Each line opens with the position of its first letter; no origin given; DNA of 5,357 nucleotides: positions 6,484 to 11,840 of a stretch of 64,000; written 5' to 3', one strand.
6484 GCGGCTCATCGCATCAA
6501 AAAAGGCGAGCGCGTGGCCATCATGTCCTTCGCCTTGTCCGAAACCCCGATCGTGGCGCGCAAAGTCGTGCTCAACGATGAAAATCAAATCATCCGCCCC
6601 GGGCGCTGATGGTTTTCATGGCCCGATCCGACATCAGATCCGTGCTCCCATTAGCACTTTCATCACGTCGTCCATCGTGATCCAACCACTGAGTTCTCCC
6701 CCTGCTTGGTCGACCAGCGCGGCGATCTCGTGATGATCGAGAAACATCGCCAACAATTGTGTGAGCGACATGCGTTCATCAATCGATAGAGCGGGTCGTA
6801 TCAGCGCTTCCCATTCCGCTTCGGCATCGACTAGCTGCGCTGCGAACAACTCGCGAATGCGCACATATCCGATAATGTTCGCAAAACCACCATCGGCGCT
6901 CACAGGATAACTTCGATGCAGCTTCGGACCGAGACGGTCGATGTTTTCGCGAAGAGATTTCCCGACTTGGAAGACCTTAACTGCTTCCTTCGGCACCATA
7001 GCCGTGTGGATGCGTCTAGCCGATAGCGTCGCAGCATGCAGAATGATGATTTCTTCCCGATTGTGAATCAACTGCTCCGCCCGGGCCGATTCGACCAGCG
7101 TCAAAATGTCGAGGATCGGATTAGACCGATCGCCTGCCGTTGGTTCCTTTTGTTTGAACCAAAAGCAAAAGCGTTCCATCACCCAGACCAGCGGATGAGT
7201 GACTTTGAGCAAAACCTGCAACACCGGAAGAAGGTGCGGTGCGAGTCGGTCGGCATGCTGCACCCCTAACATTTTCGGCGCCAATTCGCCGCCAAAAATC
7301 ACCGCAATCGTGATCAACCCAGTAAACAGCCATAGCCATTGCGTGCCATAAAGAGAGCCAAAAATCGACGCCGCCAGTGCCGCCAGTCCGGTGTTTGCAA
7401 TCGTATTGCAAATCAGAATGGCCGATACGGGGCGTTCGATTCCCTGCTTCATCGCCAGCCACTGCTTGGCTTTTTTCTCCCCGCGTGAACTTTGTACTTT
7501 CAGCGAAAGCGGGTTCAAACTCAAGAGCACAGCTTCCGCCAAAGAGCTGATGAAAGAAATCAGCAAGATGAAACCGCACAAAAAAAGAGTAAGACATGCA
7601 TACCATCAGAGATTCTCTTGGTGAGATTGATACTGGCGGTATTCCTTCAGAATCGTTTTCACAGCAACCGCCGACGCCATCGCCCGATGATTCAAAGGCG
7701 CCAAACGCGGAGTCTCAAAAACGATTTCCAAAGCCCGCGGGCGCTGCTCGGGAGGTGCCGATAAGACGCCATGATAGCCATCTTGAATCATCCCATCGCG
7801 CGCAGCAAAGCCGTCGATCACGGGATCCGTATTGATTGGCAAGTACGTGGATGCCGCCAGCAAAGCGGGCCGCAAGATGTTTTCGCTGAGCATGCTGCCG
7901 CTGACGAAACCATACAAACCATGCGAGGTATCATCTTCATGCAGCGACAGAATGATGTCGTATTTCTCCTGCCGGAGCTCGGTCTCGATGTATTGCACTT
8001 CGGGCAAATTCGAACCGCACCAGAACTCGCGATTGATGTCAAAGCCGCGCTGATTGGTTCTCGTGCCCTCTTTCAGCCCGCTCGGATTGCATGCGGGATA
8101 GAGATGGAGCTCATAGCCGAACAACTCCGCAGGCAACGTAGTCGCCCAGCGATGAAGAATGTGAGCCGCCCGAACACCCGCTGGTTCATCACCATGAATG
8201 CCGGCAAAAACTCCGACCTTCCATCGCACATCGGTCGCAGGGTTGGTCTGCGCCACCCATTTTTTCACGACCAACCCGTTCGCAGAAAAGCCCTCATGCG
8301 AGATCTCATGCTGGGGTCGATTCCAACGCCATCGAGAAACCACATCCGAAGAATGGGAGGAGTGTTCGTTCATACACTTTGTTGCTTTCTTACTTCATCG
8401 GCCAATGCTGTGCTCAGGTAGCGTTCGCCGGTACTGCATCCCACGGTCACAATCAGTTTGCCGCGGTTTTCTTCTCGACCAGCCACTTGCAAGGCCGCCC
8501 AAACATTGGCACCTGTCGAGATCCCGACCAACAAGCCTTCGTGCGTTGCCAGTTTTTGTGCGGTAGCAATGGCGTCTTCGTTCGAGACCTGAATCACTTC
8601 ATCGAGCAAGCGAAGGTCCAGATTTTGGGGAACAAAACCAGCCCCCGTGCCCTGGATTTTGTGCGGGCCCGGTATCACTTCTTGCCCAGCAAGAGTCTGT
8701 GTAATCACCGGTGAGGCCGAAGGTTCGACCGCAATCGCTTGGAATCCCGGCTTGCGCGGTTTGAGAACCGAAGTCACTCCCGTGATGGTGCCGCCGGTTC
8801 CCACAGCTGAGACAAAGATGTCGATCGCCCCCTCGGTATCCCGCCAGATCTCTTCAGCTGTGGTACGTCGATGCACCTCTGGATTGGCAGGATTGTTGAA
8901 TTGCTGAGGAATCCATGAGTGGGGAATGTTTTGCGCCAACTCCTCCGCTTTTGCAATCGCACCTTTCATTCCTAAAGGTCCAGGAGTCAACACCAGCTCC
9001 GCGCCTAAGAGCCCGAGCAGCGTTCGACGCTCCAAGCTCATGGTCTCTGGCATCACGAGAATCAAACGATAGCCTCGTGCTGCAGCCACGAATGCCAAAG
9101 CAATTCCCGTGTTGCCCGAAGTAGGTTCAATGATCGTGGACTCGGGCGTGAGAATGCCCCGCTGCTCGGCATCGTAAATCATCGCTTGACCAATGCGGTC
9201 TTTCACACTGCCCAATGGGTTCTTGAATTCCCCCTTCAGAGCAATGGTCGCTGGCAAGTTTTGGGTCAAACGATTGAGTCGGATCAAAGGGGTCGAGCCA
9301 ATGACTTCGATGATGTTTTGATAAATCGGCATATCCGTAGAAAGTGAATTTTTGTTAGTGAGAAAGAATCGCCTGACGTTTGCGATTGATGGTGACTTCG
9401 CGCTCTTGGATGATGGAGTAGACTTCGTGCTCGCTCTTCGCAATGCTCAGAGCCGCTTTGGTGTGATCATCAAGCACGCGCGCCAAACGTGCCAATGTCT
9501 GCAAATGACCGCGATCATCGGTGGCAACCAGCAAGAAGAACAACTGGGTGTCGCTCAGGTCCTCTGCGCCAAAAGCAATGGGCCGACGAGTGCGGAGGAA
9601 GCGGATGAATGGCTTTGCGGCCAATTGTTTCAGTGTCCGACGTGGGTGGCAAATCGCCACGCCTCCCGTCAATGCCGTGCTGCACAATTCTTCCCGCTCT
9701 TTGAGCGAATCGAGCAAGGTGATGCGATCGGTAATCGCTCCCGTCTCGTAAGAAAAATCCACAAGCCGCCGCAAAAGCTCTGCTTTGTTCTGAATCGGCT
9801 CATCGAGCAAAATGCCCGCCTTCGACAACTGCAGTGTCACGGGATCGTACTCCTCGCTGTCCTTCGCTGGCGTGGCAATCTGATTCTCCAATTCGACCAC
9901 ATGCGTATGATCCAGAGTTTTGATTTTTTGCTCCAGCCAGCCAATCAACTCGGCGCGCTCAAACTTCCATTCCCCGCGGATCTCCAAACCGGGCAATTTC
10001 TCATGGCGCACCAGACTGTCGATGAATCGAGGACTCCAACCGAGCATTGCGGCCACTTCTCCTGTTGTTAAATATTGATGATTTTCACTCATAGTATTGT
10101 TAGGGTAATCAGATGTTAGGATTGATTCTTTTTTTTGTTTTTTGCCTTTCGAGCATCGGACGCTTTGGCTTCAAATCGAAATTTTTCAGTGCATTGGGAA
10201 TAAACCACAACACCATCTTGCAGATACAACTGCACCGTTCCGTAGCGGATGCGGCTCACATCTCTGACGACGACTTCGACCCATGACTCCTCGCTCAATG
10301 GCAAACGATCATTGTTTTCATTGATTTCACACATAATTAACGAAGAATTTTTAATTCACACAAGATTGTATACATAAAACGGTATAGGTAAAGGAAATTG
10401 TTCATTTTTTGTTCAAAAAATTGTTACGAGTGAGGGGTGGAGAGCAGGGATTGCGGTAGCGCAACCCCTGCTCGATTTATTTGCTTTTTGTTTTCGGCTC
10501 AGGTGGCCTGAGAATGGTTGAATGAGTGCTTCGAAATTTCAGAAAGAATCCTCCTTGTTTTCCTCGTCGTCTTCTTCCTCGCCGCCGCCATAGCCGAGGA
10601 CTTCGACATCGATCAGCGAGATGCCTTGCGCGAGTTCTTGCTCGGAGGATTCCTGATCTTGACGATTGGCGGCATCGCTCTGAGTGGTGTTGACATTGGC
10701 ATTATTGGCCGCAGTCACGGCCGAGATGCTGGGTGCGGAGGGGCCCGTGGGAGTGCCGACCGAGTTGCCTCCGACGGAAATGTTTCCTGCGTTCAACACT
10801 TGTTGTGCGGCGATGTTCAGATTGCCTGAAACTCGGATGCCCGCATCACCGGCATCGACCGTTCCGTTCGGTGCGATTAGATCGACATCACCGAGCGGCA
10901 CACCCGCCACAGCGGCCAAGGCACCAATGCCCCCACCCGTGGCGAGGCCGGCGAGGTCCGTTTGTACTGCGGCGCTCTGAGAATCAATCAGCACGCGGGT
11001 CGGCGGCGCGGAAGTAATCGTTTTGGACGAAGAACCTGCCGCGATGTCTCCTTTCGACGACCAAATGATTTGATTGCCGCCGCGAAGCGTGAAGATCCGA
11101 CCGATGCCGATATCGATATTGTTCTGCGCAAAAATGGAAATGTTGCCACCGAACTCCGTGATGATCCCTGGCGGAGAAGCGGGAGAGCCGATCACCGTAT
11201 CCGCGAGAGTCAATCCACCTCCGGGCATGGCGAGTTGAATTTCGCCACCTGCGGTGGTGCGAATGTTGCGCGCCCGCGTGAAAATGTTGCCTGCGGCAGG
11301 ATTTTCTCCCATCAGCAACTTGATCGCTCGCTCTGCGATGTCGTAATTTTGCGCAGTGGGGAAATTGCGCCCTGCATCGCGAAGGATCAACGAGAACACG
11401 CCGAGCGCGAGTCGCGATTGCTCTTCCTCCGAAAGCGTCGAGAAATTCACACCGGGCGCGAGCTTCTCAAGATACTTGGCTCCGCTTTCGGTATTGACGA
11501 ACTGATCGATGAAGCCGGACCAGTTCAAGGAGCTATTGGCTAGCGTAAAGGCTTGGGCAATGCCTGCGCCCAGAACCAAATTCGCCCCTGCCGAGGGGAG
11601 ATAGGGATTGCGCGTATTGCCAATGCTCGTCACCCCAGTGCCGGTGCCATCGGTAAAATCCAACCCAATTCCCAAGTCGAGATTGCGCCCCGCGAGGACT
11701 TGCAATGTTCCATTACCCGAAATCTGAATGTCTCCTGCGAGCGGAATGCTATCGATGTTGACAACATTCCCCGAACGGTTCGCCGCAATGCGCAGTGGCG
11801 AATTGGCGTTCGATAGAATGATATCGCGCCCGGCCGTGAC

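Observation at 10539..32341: A 22-kb operon couples a two-partner secretion pair to a dedicated ExbB-ExbD-TonB motor, a second OM barrel and periplasmic chaperones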

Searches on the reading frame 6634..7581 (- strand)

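Call 22: search_protein_families(library=pfam, proteins=[window:6634-7581:-], max_evalue=0.001)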
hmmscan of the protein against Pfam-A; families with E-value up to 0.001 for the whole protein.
window:6634-7581:- (315 aa): 2 families
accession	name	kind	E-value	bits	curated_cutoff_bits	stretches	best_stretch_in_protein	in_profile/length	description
PF01595.25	CNNM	-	1.9e-30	106.3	28.4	1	4-172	5-177/181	Cyclin M transmembrane N-terminal domain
PF00571.33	CBS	-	2.3e-07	31.5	24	1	261-311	6-56/57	CBS domain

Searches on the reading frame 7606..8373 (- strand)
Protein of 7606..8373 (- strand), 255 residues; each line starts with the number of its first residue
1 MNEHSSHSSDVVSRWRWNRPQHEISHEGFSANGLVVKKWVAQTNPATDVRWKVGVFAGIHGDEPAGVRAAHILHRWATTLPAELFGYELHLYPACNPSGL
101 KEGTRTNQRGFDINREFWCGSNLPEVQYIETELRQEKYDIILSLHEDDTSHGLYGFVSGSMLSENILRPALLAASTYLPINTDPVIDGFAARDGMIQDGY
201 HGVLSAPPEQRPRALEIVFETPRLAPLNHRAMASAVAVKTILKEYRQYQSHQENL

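Call 22: search_protein_families(library=pfam, proteins=[window:7606-8373:-], max_evalue=0.001)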
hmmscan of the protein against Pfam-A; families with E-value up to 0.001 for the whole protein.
window:7606-8373:- (255 aa): 1 family
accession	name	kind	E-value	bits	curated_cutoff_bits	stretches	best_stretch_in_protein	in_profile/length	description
PF24827.1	AstE_AspA_cat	-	3.3e-09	37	25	1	53-168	5-127/192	Succinylglutamate desuccinylase/Aspartoacylase catalytic domain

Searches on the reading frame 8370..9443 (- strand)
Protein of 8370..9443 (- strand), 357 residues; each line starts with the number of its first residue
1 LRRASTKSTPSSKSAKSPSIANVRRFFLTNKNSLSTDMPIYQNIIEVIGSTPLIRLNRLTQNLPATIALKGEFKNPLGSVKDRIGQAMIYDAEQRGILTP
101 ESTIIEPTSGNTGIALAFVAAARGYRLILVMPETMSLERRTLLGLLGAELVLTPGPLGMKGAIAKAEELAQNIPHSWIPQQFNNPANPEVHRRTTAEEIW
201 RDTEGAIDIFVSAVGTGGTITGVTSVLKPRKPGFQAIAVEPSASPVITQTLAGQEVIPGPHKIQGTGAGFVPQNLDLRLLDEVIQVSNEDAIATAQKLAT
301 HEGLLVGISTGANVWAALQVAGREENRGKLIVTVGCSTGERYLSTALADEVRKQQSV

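Call 22: search_protein_families(library=pfam, proteins=[window:8370-9443:-], max_evalue=0.001)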
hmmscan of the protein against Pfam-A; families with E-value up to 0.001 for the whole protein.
window:8370-9443:- (357 aa): 1 family
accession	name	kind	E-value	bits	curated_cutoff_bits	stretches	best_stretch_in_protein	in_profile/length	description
PF00291.31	PALP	-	3.8e-72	243.5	35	1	47-334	4-292/295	Pyridoxal-phosphate dependent enzyme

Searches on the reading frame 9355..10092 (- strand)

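Call 22: search_protein_families(library=pfam, proteins=[window:9355-10092:-], max_evalue=0.001)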
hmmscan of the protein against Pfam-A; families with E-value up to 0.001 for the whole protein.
window:9355-10092:- (245 aa): 2 families
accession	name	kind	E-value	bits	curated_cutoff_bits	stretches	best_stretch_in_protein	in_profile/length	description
PF00359.27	PTS_EIIA_2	-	6.6e-27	94.7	27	1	89-230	3-143/144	Phosphoenolpyruvate-dependent sugar phosphotransferase system, EIIA 2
PF12728.13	HTH_17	-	4.1e-08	33.8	27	1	7-56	1-50/51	Helix-turn-helix domain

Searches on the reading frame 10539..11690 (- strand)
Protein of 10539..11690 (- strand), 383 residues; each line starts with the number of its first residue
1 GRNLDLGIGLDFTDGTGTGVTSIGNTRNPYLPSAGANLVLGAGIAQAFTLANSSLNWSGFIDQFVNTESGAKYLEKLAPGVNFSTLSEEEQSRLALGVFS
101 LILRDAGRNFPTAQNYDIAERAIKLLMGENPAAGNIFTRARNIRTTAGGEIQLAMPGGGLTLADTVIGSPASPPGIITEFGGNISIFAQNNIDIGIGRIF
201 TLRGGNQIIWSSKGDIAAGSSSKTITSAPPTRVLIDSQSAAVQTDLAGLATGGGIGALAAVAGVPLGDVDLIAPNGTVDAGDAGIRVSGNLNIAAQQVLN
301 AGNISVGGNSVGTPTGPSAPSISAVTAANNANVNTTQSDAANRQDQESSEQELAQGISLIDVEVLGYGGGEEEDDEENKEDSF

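Call 42: find_homologous_proteins(query=window:10539-11690:-, max_evalue=0.00001)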
Query window:10539-11690:- (383 aa): 733 proteins with E <= 0.00001 among 8000 candidates; the best 120 are listed.
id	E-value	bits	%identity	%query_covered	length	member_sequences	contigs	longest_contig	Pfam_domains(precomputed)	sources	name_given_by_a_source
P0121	1.5e-129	451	58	100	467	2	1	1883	PF12545.14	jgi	-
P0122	6.6e-128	445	61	98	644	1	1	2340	PF12545.14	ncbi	ncbi:MAG: hypothetical protein EOP85_06095, partial [Verrucomicrobiaceae bacterium]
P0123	1.7e-126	441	60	100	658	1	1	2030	PF12545.14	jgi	jgi:hypothetical protein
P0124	1.4e-125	438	62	96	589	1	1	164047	PF12545.14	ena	-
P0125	1.2e-124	435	59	96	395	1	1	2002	PF12545.14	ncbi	-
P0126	3.1e-119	417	56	95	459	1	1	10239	PF12545.14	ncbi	-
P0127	3.3e-119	417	57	98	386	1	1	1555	PF12545.14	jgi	jgi:hypothetical protein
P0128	5.8e-118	413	55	100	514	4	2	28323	PF12545.14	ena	-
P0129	9.7e-118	412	56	94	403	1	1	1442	PF12545.14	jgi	jgi:hypothetical protein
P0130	3.4e-116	407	56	97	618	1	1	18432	PF12545.14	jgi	jgi:filamentous hemagglutinin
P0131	9.5e-116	405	55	99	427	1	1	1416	PF12545.14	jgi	jgi:hypothetical protein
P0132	9.7e-116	405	57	96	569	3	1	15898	PF12545.14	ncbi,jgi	jgi:filamentous hemagglutinin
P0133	2.3e-115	404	54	97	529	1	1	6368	PF12545.14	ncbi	ncbi:MAG: filamentous hemagglutinin family protein, partial [Verrucomicrobiota bacterium]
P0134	1.5e-114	402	52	99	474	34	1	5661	PF12545.14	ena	-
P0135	8.2e-114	399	56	99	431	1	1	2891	PF12545.14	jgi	jgi:hypothetical protein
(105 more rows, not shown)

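Call 90: search_dna_similar(query=window:10539-11690:-, collection=plasmids, mode=protein, max_rows=40)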
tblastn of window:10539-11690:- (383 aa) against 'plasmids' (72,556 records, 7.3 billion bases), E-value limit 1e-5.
Records with a match: 16; places in all: 20; records where one place covers at least 80% of the query: 2.
Best place of each record, by identity: <60% 16.
By first word of the organism name: Variovorax 4; Cupriavidus 3; Methylosinus 3; Klebsiella 2; Burkholderia 2; Methylomagnum 1; Ralstonia 1.
By predicted mobility (MOB-suite, as given by PLSDB): non-mobilizable 13; mobilizable 2; conjugative 1.
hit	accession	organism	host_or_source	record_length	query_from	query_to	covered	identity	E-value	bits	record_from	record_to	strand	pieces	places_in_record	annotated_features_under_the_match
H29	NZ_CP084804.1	Klebsiella quasipneumoniae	Environment,Whole organism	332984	1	314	82%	34.3%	3e-24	112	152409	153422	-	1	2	filamentous hemagglutinin family protein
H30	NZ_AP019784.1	Methylomagnum ishizawai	-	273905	1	310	81%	33.3%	8e-24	110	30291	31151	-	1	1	filamentous haemagglutinin family protein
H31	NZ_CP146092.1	Ralstonia sp. RRA.1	-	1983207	47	315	70%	36.6%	1e-22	107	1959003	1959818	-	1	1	none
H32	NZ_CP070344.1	Variovorax sp. PDNC026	cell culture,Plastic debris in ...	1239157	83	315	61%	41.2%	2e-24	113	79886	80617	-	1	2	none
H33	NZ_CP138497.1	Variovorax boronicumulans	Legume root,PacBio whole genome assembly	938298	82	315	61%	41.0%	1e-25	116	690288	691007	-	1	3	filamentous haemagglutinin family protein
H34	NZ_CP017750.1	Cupriavidus sp. USMAA2-4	cell culture,Sungai Pinang, Penang, ...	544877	47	312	69%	35.1%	2e-22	107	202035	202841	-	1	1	filamentous haemagglutinin family protein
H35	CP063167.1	Variovorax paradoxus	-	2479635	83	315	61%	39.7%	7e-25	114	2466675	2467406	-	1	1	filamentous hemagglutinin family protein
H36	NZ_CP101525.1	Burkholderia arboris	mixed culture,soil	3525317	18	314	78%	31.1%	6e-23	108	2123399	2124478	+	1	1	none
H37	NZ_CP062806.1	Cupriavidus basilensis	Cell culture,Sediment of a freshwater ...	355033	83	315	61%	39.3%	1e-24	113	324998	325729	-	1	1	filamentous haemagglutinin family protein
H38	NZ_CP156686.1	Burkholderia stagnalis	Bacterial cells,soils collected in ...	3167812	18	314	78%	30.7%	4e-22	105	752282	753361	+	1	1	none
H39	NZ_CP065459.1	Klebsiella pneumoniae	Homo sapiens,Taichung Veterans General ...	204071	81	314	61%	37.8%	9e-22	104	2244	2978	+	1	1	none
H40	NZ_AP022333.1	Methylosinus sp. C49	-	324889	30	322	77%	29.2%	9e-16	87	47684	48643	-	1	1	filamentous haemagglutinin family protein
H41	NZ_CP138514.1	Variovorax paradoxus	Legume root,PacBio whole genome assembly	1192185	143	315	45%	44.4%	6e-20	99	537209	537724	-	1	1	none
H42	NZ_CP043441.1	Cupriavidus campinensis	cell culture,soil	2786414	143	314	45%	43.5%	3e-18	94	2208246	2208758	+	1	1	none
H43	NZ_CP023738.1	Methylosinus trichosporium OB3b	isolate,soil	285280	143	321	47%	39.1%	4e-18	94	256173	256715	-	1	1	filamentous haemagglutinin family protein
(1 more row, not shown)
